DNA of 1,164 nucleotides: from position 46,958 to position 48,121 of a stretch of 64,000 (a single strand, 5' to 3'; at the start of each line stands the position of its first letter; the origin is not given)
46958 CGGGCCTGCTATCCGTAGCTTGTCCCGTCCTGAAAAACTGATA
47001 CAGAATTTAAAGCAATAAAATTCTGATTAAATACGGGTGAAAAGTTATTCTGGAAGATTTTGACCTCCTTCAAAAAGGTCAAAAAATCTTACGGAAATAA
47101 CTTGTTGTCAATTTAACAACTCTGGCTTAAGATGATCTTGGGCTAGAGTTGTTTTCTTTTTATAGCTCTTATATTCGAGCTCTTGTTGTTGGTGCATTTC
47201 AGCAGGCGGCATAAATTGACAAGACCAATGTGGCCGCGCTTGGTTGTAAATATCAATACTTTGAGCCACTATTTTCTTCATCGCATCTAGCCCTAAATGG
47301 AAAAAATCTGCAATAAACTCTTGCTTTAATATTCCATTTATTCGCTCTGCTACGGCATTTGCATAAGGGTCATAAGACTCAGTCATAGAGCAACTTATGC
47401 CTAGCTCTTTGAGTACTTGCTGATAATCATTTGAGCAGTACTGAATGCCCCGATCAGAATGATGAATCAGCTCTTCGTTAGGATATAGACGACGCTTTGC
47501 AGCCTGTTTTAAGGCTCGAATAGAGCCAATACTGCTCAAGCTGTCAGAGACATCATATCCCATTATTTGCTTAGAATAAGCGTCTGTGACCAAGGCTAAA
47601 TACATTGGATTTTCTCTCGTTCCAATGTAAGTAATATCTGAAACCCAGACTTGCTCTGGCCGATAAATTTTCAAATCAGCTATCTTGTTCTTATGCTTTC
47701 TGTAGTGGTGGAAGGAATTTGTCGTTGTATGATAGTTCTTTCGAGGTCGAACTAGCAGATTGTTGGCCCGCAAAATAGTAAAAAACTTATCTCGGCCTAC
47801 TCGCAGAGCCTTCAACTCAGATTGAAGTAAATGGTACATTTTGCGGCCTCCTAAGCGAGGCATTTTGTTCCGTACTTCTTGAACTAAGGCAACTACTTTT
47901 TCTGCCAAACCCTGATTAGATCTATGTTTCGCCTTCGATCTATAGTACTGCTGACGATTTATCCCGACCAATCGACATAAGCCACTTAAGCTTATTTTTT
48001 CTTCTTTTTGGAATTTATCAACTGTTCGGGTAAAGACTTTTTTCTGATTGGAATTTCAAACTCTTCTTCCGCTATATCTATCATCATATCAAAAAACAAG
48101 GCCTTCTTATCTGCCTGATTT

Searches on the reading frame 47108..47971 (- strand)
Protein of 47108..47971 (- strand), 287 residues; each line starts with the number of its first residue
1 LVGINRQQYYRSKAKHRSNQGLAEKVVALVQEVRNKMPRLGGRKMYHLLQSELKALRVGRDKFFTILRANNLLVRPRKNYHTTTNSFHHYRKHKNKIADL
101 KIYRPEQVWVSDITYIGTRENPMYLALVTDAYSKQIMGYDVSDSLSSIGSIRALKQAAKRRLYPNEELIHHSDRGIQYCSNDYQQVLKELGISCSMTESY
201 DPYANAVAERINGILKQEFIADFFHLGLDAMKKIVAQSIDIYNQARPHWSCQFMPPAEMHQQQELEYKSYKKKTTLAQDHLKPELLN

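Call 31: search_protein_families(library=pfam, proteins=[window:47108-47971:-])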
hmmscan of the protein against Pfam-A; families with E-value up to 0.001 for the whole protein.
window:47108-47971:- (287 aa): 2 families
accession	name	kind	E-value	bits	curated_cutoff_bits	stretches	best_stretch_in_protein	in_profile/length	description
PF00665.32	rve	-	8.8e-23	80.9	32.6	1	104-202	3-102/102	Integrase core domain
PF13683.12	rve_3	-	6.7e-13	48.6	26.5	1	191-256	2-67/67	Integrase core domain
